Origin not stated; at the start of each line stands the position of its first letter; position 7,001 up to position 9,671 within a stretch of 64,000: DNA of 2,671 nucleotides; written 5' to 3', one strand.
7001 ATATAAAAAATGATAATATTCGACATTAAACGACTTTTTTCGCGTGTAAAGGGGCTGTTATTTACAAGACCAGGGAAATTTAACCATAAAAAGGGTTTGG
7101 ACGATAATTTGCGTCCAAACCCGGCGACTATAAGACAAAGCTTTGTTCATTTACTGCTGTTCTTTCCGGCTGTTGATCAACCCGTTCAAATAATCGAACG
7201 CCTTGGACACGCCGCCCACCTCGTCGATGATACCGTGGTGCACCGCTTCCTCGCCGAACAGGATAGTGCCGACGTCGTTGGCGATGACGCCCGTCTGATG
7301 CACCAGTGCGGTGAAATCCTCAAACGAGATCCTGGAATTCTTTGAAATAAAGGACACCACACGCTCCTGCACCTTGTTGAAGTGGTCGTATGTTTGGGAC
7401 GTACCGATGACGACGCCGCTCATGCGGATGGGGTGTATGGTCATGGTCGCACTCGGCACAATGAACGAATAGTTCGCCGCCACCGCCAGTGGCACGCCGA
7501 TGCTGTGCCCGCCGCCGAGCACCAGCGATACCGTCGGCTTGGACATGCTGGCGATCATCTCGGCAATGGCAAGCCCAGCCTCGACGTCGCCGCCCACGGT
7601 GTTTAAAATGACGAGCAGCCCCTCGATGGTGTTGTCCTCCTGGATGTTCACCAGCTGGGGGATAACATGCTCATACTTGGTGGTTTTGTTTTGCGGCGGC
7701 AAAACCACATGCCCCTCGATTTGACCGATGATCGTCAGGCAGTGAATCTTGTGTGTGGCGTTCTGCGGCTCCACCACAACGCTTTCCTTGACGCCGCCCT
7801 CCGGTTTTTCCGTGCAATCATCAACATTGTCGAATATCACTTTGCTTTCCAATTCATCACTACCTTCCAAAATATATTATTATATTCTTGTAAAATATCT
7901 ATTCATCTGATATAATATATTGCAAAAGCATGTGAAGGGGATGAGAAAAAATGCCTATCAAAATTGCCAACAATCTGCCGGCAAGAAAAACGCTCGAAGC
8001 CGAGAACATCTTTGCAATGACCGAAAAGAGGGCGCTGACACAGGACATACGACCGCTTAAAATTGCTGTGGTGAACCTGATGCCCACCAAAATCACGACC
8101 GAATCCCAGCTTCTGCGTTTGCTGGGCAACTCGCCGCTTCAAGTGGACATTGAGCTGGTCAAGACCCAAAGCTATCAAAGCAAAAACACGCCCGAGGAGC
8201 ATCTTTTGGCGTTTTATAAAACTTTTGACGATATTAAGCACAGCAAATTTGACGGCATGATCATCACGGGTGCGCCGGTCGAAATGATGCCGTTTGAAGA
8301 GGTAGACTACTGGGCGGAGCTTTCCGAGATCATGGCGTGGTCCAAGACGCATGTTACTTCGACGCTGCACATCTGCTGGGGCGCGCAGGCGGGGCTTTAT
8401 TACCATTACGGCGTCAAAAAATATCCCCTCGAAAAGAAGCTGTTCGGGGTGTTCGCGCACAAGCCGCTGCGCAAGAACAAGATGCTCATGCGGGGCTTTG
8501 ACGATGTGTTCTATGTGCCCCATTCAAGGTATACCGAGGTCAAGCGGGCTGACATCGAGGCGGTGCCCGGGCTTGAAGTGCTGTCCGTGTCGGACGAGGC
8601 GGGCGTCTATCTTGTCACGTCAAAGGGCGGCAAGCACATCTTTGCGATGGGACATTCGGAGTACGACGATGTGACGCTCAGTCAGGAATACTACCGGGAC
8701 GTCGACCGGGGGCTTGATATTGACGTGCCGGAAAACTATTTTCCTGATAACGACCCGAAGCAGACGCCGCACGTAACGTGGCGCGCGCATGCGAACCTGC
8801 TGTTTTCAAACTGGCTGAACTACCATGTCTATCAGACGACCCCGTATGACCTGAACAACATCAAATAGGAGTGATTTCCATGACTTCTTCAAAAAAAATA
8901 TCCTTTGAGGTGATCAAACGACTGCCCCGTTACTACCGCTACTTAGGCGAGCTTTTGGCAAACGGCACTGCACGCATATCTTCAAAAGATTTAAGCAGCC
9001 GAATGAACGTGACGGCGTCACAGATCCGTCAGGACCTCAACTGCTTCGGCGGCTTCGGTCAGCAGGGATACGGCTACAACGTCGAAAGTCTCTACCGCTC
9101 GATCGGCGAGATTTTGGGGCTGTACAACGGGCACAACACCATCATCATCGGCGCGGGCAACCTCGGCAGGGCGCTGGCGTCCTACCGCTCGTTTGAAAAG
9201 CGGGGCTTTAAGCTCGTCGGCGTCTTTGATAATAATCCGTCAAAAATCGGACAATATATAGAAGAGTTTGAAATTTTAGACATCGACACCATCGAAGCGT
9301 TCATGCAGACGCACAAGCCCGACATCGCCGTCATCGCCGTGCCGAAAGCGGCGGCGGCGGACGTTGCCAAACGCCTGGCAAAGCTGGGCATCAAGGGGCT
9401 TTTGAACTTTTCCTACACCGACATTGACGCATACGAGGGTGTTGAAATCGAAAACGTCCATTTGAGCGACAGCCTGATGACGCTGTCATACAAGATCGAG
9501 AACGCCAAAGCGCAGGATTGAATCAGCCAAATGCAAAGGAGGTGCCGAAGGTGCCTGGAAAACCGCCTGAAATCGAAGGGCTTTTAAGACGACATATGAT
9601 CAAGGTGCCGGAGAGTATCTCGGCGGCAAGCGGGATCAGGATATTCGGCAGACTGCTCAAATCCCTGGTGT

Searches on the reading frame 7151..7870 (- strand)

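Call 43: search_protein_families(library=pfam, proteins=[window:7151-7870:-], max_evalue=0.0001)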
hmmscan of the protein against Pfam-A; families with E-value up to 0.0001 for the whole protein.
window:7151-7870:- (239 aa): 2 families
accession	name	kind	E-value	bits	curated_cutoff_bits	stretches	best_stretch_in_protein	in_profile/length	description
PF00574.28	CLP_protease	-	3.9e-23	82.7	20.2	1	46-219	8-179/182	Clp protease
PF25145.1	NfeD1b_N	-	6.3e-05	23.1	40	0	77-144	26-93/189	NfeD1b, N-terminal domain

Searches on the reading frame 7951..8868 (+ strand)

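Call 43: search_protein_families(library=pfam, proteins=[window:7951-8868:+], max_evalue=0.0001)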
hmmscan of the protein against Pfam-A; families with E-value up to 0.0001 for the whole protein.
window:7951-8868:+ (305 aa): 1 family
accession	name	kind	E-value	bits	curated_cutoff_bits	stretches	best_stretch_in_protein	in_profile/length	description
PF04204.22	HTS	-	7e-144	478.8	27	1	2-299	1-298/298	Homoserine O-succinyltransferase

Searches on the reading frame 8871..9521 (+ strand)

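Call 43: search_protein_families(library=pfam, proteins=[window:8871-9521:+], max_evalue=0.0001)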
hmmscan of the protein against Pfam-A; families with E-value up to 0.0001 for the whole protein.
window:8871-9521:+ (216 aa): 4 families
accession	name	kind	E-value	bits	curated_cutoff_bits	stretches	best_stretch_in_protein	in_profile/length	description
PF02629.25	CoA_binding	-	8.3e-21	75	22.3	1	88-181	4-95/97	CoA binding domain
PF06971.19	Put_DNA-bind_N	-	1.7e-20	73.3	27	1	9-57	1-49/49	Putative DNA-binding protein N-terminus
PF01408.29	GFO_IDH_MocA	-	3.1e-09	38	24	1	89-174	2-87/120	Oxidoreductase family, NAD-binding Rossmann fold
PF03807.23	F420_oxidored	-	3.7e-05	24.7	21.6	1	92-169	4-79/94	NADP oxidoreductase coenzyme F420-dependent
